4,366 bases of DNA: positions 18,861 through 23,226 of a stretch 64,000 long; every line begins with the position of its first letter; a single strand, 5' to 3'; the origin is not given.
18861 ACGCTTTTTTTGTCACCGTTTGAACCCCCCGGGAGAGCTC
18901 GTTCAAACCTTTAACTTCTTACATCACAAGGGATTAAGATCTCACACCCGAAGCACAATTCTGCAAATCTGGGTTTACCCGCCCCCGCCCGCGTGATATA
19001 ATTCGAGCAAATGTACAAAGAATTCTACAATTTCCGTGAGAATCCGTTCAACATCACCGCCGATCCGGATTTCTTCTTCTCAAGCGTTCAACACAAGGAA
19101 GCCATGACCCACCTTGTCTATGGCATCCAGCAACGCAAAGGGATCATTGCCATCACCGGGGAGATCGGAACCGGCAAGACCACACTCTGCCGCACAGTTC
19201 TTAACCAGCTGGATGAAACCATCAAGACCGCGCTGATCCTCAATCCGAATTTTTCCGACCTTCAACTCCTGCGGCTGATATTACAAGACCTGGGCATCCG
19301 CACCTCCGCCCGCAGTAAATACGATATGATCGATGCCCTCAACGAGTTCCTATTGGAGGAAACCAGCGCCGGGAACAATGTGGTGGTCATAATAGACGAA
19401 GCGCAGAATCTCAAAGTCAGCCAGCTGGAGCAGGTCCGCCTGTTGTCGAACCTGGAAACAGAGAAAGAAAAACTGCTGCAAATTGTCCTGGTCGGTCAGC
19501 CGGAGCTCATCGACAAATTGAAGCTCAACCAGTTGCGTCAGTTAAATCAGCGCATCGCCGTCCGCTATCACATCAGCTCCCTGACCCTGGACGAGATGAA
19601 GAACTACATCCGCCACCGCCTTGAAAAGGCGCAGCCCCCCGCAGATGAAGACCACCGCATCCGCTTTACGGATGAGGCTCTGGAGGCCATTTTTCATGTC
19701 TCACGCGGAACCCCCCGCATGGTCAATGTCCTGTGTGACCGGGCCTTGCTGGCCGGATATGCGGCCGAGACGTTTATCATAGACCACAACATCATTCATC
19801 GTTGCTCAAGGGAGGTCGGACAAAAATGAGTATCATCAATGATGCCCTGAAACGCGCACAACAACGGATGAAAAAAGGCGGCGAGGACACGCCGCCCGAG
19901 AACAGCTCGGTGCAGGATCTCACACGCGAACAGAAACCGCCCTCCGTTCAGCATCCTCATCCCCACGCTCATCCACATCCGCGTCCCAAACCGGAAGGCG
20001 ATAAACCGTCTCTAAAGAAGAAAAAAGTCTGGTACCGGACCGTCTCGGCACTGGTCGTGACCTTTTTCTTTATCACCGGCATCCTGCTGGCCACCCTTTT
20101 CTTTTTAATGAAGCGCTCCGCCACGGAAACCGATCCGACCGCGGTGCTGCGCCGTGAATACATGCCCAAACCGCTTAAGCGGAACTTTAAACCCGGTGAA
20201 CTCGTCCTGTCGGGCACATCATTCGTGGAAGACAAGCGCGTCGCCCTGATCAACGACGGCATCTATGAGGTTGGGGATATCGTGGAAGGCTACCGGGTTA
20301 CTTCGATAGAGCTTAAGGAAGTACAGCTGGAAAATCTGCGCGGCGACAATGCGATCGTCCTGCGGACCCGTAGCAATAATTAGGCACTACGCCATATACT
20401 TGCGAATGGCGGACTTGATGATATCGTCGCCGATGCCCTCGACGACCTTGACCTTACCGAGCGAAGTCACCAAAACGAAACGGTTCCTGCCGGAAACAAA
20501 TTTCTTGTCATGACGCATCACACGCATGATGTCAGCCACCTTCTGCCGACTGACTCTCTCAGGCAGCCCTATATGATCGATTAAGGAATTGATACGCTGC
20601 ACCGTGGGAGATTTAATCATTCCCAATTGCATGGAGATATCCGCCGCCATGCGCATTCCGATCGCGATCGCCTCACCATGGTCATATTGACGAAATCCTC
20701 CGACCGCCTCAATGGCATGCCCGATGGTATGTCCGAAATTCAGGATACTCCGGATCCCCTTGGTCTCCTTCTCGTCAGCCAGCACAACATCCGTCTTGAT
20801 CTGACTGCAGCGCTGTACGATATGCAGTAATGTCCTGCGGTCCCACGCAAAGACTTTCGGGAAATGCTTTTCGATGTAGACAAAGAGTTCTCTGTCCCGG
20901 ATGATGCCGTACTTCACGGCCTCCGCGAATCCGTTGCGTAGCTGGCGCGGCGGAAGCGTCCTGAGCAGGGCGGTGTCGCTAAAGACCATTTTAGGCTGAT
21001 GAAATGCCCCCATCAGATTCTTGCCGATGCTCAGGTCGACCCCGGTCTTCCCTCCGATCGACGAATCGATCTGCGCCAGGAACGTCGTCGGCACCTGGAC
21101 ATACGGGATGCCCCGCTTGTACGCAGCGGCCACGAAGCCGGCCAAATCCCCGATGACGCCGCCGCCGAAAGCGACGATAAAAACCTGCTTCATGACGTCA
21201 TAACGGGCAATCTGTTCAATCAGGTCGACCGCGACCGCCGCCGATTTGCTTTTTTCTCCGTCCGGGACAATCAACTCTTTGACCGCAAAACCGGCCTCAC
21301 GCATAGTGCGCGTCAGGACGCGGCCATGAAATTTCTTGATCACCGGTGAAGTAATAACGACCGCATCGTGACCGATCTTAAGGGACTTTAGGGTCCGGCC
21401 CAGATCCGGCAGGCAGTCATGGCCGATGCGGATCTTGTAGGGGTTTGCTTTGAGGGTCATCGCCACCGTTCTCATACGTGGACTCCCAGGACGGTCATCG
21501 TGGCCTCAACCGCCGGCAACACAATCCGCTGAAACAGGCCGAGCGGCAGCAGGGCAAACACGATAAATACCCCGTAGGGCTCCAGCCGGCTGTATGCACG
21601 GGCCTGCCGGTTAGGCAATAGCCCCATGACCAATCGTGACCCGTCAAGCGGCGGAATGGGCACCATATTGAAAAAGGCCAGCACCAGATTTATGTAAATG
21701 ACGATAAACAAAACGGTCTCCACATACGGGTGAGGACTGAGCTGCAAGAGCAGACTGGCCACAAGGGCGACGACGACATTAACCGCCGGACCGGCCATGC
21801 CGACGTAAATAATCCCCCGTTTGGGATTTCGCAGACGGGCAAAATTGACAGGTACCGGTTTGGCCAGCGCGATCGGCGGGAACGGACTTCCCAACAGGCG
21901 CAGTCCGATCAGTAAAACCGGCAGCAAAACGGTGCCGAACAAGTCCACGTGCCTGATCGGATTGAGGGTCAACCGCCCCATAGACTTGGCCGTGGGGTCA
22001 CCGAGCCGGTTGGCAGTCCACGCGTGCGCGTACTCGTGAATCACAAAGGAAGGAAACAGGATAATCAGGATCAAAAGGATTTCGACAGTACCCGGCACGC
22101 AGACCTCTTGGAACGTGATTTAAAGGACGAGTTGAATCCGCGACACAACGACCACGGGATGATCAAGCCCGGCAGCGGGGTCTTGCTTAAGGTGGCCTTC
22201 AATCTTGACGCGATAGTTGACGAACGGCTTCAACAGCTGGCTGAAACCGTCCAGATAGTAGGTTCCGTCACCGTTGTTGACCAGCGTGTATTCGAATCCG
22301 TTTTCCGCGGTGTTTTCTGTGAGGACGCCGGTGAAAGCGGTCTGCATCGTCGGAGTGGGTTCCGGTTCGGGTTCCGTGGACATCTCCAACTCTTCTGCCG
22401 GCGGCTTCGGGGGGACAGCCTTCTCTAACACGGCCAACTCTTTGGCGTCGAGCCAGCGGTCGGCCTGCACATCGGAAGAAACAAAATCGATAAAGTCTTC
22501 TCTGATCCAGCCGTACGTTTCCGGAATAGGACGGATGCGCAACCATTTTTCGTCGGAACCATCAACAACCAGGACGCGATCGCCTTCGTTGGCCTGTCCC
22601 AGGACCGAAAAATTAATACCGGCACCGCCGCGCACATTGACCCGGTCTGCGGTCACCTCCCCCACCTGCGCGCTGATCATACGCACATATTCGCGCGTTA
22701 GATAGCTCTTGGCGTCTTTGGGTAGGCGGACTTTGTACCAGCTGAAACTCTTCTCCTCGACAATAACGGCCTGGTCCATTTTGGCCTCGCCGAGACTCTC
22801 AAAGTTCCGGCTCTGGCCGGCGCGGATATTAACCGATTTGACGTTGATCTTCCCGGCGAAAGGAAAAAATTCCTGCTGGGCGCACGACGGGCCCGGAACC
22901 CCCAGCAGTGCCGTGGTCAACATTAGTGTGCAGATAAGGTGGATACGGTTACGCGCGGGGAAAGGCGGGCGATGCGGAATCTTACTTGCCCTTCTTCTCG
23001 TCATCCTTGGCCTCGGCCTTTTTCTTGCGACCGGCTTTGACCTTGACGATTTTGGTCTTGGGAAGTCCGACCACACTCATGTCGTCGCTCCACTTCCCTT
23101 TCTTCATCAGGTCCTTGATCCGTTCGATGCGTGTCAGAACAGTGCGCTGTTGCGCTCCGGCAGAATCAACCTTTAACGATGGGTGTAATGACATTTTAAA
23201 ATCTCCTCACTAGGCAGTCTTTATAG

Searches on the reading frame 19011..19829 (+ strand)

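Call 42: search_protein_families(library=pfam, proteins=[window:19011-19829:+], max_evalue=0.001)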
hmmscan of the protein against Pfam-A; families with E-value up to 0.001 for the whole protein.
window:19011-19829:+ (272 aa): 17 families
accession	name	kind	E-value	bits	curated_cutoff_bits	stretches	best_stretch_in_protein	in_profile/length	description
PF13401.12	AAA_22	-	3.6e-28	98.9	27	1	41-170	3-130/130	AAA domain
PF13191.12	AAA_16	-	4.4e-11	44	32.6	1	32-155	12-164/167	AAA ATPase domain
PF13245.12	AAA_19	-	2.6e-07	31.3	25.1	1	43-163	11-125/134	AAA domain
PF09848.15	SLFN-g3_helicase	-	3.9e-07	30.1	24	1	44-177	2-137/354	Schlafen group 3, DNA/RNA helicase domain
PF20703.3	nSTAND1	-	4e-06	27.2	27.1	1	17-209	11-205/379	Novel STAND NTPase 1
PF13173.12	AAA_14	-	7.1e-06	26.5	27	1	44-162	3-97/129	AAA domain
PF00004.35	AAA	-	7.5e-06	26.9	21.2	1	48-181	3-126/131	ATPase family associated with various cellular activities (AAA)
PF24883.2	NPHP3_N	-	1.8e-05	25.4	24.8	0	41-73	20-52/164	Nephrocystin 3, N-terminal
PF13604.12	AAA_30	-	1.8e-05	25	27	1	39-164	14-125/191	AAA domain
PF01637.24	ATPase_2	-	5.4e-05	23.5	33.2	1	42-145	19-131/225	ATPase domain predominantly from Archaea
PF02367.23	TsaE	-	0.00022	21.6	26.6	1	31-69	6-47/128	Threonylcarbamoyl adenosine biosynthesis protein TsaE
PF02562.22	PhoH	-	0.00022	21.2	27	0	122-206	119-198/205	PhoH-like protein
PF02492.25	cobW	-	0.00023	21.2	20.7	1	46-78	3-35/180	CobW/HypB/UreG, nucleotide-binding domain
PF00931.28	NB-ARC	-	0.00033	20.4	23.5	0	41-115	16-98/248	NB-ARC domain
PF25199.1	nSTAND_NTPase5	-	0.0004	20.7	34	0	40-164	38-134/145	Novel STAND NTPase 5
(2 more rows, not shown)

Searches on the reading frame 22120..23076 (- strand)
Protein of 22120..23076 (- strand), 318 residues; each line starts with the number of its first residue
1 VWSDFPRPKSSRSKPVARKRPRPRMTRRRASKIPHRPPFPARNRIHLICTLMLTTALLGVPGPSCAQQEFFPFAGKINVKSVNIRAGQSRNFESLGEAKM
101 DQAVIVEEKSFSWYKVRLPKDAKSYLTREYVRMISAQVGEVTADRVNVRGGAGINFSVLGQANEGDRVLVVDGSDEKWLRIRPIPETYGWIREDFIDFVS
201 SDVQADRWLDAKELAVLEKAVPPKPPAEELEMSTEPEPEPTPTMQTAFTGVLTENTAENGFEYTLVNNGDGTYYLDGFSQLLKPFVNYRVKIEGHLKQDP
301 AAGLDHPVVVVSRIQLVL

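Call 42: search_protein_families(library=pfam, proteins=[window:22120-23076:-], max_evalue=0.001)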
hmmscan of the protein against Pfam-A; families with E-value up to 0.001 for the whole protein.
window:22120-23076:- (318 aa): 2 families
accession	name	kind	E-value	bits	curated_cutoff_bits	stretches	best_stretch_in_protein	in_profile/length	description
PF08239.17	SH3_3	-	8.6e-14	51.9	27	2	144-196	1-53/54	Bacterial SH3 domain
PF06347.19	SH3_4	-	0.00077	19.6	24.1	0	143-193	2-51/56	Bacterial SH3 domain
